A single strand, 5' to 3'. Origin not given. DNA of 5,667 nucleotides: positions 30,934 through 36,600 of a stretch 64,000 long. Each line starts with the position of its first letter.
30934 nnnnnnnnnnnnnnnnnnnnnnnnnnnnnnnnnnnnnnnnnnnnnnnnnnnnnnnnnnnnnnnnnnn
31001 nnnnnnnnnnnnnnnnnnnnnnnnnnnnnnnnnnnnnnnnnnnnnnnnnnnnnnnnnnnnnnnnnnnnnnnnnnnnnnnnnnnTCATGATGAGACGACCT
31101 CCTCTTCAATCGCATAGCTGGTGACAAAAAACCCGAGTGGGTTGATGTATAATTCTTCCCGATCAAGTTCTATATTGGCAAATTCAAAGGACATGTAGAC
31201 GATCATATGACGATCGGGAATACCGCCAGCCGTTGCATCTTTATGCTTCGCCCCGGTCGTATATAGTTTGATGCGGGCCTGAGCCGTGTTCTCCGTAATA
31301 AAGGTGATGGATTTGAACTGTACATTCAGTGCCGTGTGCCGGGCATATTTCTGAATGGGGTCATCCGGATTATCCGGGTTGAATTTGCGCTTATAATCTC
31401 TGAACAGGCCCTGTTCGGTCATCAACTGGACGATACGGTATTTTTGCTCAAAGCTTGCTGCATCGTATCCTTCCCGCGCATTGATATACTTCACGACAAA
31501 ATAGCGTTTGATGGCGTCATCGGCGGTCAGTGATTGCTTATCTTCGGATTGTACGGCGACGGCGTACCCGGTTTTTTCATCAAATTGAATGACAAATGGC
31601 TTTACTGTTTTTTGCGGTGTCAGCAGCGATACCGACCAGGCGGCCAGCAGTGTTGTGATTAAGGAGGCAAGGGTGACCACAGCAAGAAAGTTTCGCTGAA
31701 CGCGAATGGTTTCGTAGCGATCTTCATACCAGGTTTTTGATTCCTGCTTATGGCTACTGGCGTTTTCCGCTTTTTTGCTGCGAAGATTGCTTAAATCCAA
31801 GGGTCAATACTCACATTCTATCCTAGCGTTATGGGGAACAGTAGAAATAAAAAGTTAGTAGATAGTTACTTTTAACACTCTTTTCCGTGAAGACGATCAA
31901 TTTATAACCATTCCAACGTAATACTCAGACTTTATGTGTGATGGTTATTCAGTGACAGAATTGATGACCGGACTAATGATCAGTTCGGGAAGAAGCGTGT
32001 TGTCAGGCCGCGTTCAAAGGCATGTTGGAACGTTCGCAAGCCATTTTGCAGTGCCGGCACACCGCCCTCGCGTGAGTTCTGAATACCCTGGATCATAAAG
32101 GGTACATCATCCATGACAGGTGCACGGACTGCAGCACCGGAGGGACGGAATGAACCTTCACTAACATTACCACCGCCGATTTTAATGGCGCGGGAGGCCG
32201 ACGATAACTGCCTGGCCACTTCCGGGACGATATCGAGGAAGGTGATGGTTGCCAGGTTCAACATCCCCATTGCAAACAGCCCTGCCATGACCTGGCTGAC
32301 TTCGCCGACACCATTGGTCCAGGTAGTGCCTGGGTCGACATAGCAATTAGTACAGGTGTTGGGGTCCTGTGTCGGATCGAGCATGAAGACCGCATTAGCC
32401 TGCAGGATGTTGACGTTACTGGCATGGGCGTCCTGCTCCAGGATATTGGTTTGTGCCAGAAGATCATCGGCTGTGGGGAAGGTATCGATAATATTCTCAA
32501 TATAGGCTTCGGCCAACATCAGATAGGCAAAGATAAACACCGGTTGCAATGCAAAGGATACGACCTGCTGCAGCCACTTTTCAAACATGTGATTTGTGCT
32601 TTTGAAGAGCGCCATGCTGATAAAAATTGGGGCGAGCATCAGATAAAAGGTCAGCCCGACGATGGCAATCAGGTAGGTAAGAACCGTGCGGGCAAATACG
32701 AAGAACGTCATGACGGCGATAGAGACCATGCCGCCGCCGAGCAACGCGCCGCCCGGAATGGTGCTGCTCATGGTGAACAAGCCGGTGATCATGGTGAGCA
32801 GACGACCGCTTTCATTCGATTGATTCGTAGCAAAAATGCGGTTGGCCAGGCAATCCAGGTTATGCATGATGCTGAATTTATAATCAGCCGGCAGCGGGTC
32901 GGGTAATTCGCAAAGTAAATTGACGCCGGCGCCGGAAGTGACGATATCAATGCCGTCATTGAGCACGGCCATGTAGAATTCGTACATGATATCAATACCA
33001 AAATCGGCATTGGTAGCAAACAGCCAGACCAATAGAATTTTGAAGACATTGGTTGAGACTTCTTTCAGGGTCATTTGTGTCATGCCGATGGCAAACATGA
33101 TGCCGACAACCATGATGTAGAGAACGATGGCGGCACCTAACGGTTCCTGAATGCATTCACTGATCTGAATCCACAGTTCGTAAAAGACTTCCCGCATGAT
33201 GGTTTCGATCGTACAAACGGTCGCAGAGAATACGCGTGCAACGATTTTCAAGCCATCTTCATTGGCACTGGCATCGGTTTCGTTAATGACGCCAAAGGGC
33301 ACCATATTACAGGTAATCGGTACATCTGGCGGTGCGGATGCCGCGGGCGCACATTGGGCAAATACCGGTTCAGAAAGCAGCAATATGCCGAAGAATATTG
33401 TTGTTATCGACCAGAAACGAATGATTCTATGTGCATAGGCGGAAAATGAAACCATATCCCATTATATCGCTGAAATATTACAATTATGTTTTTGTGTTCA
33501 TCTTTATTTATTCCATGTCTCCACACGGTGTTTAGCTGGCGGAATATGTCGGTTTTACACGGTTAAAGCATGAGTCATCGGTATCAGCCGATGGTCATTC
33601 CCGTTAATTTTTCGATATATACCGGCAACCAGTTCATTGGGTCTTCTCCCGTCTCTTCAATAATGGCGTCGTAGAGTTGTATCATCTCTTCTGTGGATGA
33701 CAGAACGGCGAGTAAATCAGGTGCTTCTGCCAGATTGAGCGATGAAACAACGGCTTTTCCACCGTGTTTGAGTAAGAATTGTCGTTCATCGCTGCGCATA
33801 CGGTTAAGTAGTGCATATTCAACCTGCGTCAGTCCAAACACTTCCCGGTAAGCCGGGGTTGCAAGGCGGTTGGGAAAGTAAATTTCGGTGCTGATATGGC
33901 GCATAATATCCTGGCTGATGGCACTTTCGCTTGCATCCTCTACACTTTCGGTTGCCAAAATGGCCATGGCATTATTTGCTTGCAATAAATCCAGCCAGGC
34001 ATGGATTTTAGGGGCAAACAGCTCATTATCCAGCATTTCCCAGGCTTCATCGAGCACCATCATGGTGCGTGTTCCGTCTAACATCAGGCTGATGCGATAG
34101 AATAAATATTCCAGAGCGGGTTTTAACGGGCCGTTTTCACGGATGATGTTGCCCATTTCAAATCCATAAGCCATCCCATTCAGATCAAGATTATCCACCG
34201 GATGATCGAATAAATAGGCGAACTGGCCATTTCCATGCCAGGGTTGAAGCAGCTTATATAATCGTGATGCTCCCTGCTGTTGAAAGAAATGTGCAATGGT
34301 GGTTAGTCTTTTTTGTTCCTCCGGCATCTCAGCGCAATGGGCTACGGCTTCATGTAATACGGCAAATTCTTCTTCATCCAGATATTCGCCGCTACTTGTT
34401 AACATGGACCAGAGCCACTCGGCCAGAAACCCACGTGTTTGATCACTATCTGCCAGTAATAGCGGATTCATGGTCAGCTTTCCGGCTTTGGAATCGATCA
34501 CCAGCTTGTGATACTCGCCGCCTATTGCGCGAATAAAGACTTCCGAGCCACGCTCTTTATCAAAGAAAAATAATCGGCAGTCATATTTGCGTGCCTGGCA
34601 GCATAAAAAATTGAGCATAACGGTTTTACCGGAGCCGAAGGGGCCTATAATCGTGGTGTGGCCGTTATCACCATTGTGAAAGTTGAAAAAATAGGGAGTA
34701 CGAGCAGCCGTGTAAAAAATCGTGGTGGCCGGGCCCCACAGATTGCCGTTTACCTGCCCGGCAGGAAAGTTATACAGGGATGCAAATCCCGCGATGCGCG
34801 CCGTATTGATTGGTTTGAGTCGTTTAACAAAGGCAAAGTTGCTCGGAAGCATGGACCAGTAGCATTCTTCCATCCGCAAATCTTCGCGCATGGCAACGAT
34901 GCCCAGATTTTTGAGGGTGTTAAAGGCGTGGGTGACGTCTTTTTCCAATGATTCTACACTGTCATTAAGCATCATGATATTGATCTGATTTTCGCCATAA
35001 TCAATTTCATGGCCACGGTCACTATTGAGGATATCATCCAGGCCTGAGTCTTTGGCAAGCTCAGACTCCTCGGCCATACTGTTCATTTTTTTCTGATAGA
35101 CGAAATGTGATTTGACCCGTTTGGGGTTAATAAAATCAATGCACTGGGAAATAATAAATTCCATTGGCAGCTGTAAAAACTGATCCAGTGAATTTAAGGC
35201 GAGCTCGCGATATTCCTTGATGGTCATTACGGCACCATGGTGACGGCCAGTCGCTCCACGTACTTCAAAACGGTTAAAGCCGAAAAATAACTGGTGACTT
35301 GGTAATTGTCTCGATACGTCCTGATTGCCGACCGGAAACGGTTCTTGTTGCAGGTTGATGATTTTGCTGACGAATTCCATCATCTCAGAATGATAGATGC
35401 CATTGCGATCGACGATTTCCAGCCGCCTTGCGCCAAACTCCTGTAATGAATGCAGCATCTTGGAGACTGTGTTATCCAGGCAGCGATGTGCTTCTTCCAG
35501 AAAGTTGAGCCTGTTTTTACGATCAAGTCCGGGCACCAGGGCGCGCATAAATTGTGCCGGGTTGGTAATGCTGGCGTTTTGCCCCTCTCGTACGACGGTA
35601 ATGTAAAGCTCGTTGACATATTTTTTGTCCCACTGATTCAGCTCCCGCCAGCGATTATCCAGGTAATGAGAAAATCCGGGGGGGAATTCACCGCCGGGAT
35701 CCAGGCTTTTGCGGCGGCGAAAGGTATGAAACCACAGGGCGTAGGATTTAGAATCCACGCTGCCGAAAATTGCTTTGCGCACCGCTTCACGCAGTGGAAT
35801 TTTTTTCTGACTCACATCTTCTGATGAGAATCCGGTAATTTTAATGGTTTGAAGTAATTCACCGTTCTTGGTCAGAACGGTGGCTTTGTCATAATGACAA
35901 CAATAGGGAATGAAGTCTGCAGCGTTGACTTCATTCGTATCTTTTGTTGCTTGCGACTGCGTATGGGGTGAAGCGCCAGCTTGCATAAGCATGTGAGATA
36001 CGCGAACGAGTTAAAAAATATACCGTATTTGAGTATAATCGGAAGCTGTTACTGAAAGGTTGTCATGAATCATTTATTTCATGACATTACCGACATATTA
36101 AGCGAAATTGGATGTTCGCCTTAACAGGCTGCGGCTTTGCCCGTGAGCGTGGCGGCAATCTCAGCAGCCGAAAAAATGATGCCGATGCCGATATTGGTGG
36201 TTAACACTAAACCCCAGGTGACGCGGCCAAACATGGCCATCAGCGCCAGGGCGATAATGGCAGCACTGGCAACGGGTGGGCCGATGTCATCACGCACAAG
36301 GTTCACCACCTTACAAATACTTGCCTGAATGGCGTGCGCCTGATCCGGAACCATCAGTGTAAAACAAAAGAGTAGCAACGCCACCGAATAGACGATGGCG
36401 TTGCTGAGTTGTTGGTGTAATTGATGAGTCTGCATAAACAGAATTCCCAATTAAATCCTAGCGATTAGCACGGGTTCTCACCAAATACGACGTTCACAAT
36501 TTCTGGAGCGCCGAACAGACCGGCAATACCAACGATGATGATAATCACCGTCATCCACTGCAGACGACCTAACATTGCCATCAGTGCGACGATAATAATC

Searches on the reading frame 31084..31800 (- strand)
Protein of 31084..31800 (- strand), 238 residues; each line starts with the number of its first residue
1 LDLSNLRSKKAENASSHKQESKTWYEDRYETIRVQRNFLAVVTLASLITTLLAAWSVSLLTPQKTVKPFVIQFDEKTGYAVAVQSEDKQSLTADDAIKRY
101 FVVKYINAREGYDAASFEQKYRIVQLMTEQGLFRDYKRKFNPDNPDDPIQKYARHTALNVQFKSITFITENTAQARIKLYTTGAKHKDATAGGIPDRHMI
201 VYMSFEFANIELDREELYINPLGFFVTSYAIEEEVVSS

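Call 5: search_protein_families(library=pfam, proteins=[window:31084-31800:-], max_evalue=0.01)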
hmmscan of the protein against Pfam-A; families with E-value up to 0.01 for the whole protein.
window:31084-31800:- (238 aa): 2 families
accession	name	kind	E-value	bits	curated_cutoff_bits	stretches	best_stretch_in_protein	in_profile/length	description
PF04335.19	VirB8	-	4e-45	154.7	23.2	1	22-234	3-213/213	VirB8 protein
PF05309.16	TraE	-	0.0047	16.8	24.8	1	25-65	6-47/182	TraE protein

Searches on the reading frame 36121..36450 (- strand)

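Call 69: search_protein_families(library=pfam, proteins=[window:36121-36450:-], max_evalue=0.01)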
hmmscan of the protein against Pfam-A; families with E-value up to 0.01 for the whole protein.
window:36121-36450:- (109 aa): 1 family
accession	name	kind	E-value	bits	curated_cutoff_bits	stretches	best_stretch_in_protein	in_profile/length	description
PF04956.18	TrbC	-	2.6e-14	53.7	27.9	1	22-102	12-98/98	TrbC/VIRB2 pilin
